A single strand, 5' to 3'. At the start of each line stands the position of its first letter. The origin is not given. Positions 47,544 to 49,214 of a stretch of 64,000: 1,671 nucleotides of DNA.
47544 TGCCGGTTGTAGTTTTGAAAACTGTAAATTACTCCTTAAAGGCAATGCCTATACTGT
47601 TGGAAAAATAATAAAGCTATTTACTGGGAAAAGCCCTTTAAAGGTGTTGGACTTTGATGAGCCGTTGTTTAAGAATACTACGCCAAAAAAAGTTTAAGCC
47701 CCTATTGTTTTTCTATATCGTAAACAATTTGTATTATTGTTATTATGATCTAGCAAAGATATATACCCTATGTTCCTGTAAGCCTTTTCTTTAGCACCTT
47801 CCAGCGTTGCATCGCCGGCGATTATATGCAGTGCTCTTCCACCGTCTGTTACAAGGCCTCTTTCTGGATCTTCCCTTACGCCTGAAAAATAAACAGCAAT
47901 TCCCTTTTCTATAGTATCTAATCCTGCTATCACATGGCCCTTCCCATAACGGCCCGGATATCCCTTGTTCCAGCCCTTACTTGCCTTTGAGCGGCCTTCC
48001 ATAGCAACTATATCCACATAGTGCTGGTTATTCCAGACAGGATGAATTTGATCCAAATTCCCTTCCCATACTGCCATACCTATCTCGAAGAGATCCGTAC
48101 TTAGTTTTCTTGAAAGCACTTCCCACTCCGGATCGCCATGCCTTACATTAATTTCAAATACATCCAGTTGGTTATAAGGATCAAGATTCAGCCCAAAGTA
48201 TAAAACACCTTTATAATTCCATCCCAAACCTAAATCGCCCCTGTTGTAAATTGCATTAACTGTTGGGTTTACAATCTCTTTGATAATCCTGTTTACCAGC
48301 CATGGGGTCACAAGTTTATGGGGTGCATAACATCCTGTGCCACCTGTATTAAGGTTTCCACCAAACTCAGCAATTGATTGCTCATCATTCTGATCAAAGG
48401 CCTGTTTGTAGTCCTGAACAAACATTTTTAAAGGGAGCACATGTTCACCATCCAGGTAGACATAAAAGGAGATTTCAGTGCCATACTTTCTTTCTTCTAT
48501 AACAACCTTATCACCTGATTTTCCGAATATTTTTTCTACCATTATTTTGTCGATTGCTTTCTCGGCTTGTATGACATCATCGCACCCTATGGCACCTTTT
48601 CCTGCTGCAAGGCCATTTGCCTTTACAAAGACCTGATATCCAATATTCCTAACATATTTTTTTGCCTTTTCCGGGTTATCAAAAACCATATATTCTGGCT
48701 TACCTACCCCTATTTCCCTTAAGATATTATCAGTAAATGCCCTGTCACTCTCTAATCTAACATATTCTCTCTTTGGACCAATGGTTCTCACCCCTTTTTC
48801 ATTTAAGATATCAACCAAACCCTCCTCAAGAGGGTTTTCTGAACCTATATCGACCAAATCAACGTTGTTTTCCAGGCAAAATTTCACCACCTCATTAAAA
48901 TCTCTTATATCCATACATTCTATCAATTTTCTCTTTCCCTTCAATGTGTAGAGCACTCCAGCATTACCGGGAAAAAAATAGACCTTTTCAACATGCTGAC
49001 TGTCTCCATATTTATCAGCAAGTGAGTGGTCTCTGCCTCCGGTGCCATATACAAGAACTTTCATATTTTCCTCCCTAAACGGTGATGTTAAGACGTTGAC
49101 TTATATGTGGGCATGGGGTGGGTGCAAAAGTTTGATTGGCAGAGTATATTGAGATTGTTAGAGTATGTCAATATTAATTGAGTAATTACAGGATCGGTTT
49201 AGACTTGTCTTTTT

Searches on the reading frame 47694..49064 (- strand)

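Call 8: search_protein_families(library=ncbifam, proteins=[window:47694-49064:-], max_evalue=0.001)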
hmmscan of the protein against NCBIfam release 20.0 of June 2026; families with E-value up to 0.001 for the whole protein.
window:47694-49064:- (456 aa): 15 families
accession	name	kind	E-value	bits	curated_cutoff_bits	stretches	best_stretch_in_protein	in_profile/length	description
TIGR00877.1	purD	equivalog_domain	1.5e-107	360.1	288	1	1-455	1-420/425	phosphoribosylamine--glycine ligase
TIGR01369.1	CPSaseII_lrg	equivalog_domain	1.5e-06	26.1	1027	1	57-200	619-759/1052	carbamoyl-phosphate synthase (glutamine-hydrolyzing) large subunit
NF003671.0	PRK05294.1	equivalog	8.8e-06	23.6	599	1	54-190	616-745/1058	carbamoyl-phosphate synthase large subunit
NF005525.0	PRK07178.1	equivalog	1.4e-05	24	768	1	82-183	89-194/471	acetyl-CoA carboxylase biotin carboxylase subunit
NF006406.0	PRK08654.1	equivalog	1.4e-05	23.8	739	1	83-178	91-185/499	acetyl-CoA carboxylase biotin carboxylase subunit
NF006286.0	PRK08462.1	equivalog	2.9e-05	23.1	740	1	82-173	92-181/445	acetyl-CoA carboxylase biotin carboxylase subunit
NF004679.0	PRK06019.1-5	equivalog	4.6e-05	22.4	326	1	66-199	61-199/376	5-(carboxyamino)imidazole ribonucleotide synthase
NF004680.0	PRK06019.1-6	equivalog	5.2e-05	22.1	327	1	83-178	93-188/405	5-(carboxyamino)imidazole ribonucleotide synthase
TIGR02144.1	LysX_arch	equivalog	9.5e-05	21.6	275.6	1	86-149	67-129/281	lysine biosynthesis protein LysX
TIGR00514.1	accC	equivalog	0.00013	21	626.5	1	83-158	91-168/449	acetyl-CoA carboxylase biotin carboxylase subunit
NF006367.0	PRK08591.1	subfamily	0.00021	20.2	597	1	83-163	91-173/451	acetyl-CoA carboxylase biotin carboxylase subunit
TIGR00768.1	rimK_fam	subfamily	0.00023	20.6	143.4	1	85-176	66-156/276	RimK family alpha-L-glutamate ligase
TIGR01235.1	pyruv_carbox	equivalog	0.00039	18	1114.45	1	55-158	62-168/1143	pyruvate carboxylase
TIGR01205.1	D_ala_D_alaTIGR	subfamily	0.00053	19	245.65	1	86-208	85-206/318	D-alanine--D-alanine ligase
NF000091.3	D_ala_D_ser_VanG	exception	0.00094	18.1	495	0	86-200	114-225/344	D-alanine--D-serine ligase VanG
